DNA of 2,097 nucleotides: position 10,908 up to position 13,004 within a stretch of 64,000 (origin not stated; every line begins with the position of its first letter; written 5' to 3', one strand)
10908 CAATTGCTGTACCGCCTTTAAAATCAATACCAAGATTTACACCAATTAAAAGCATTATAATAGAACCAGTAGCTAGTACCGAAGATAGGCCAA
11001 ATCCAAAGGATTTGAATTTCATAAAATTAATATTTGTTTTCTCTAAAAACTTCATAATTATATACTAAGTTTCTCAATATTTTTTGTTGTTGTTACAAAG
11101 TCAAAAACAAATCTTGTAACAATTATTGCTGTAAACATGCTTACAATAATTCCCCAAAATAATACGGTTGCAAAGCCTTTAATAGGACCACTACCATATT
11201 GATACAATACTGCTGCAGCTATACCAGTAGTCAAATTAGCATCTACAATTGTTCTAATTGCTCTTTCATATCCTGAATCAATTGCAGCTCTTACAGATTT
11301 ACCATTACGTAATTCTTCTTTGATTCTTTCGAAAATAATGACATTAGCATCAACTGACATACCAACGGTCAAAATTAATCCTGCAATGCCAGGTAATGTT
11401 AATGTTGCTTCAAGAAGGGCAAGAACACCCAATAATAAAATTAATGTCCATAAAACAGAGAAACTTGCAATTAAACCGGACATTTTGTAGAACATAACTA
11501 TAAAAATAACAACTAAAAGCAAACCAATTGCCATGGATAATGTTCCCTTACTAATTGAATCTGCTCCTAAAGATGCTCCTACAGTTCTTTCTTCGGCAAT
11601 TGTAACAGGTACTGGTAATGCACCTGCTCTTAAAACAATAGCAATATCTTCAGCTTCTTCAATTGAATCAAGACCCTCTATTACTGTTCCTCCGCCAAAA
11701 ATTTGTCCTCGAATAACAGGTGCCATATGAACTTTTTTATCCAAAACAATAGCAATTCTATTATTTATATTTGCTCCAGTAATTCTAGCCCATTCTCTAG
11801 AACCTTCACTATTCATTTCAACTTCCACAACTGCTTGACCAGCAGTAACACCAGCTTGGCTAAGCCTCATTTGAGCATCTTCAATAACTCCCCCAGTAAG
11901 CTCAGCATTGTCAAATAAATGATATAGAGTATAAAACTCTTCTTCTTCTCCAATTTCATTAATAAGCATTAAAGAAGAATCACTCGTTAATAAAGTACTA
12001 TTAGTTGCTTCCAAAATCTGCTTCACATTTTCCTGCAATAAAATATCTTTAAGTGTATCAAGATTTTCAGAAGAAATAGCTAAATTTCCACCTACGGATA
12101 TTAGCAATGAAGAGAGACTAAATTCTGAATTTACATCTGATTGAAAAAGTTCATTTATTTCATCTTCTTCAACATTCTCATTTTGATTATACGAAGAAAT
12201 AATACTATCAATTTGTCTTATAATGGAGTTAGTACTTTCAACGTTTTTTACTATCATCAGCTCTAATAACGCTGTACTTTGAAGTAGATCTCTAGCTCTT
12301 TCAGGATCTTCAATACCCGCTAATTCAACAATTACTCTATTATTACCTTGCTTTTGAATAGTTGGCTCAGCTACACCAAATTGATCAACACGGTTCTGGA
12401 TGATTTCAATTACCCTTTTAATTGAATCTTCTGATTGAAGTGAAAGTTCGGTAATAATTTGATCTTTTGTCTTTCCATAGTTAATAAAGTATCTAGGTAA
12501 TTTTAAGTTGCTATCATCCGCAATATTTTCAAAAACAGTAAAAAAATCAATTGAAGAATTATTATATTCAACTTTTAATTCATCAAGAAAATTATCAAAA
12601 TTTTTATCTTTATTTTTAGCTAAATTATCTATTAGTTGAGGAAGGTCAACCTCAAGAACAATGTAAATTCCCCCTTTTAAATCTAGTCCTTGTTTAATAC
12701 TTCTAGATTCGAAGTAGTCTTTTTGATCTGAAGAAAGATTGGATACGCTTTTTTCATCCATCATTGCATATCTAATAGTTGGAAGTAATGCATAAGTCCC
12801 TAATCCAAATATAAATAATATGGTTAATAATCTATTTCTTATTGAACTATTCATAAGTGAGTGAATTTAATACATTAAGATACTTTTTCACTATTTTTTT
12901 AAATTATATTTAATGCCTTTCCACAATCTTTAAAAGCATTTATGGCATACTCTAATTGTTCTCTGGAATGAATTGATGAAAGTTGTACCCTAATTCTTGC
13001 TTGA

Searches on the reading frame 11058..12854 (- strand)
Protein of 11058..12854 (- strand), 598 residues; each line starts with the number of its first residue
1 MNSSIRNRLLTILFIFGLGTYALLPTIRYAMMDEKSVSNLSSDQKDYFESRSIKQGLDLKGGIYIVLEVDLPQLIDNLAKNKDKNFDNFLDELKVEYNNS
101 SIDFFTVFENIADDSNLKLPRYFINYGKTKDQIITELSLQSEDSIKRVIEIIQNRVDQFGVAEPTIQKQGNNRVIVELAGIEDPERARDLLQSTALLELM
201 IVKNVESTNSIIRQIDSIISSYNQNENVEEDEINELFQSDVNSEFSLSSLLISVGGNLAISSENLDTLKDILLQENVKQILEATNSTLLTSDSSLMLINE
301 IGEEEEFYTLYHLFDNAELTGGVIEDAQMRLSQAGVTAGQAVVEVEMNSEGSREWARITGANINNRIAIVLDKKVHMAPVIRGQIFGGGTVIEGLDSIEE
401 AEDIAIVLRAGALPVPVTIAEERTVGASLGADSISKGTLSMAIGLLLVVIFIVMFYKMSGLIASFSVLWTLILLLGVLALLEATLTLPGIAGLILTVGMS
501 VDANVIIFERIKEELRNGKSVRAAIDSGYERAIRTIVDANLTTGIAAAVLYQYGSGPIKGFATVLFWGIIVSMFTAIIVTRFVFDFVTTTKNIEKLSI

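Call 83: search_protein_families(library=ncbifam, proteins=[window:11058-12854:-], max_evalue=0.00001)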
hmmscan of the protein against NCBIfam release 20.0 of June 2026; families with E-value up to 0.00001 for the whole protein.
window:11058-12854:- (598 aa): 20 families
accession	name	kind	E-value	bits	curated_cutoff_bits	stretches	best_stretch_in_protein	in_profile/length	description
NF009583.0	PRK13024.1-3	subfamily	1.4e-137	459.8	721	1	43-596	32-440/755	protein translocase subunit SecDF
NF009585.0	PRK13024.1-5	equivalog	2.6e-135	452.7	1037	2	260-591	325-651/993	protein translocase subunit SecDF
TIGR01129.1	secD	equivalog_domain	2.4e-128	428.6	244.4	1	56-583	2-396/397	protein translocase subunit SecD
NF011315.0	PRK14726.1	equivalog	6.2e-94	315.7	1249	2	337-587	274-524/855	protein translocase subunit SecDF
NF009545.0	PRK12933.1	equivalog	4.5e-82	276.4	728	2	375-590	381-596/604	protein translocase subunit SecD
TIGR00916.1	2A0604s01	subfamily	3.1e-77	259.3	148.6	1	348-577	2-231/231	SecD/SecF family protein translocase subunit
NF009581.0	PRK13024.1-1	equivalog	1.1e-63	215.5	1058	2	378-594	201-417/752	protein translocase subunit SecDF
NF009584.0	PRK13024.1-4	equivalog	2.5e-62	211.3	1171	2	393-591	218-416/759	protein translocase subunit SecDF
NF009580.0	PRK13023.1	equivalog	5.6e-61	206.8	1153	1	313-592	176-453/775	protein translocase subunit SecDF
NF009540.0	PRK12911.1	equivalog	7.5e-49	166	1878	1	362-585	837-1059/1403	bifunctional preprotein translocase subunit SecD/SecF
NF006218.0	PRK08343.1-4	subfamily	1.8e-31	109.4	383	2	331-584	126-381/392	preprotein translocase subunit SecD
NF009582.0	PRK13024.1-2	equivalog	2.3e-28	98.7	723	1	389-595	289-495/859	protein translocase subunit SecDF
NF006216.0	PRK08343.1-2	equivalog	1.8e-23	83.2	519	1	393-575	304-489/506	preprotein translocase subunit SecD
TIGR00966.2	transloc_SecF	equivalog_domain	2.7e-21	76.3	160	1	414-581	103-273/279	protein translocase subunit SecF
NF046001.1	SecDF_plasm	equivalog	1.2e-20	73.2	500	1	399-595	316-511/878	protein translocase subunit SecDF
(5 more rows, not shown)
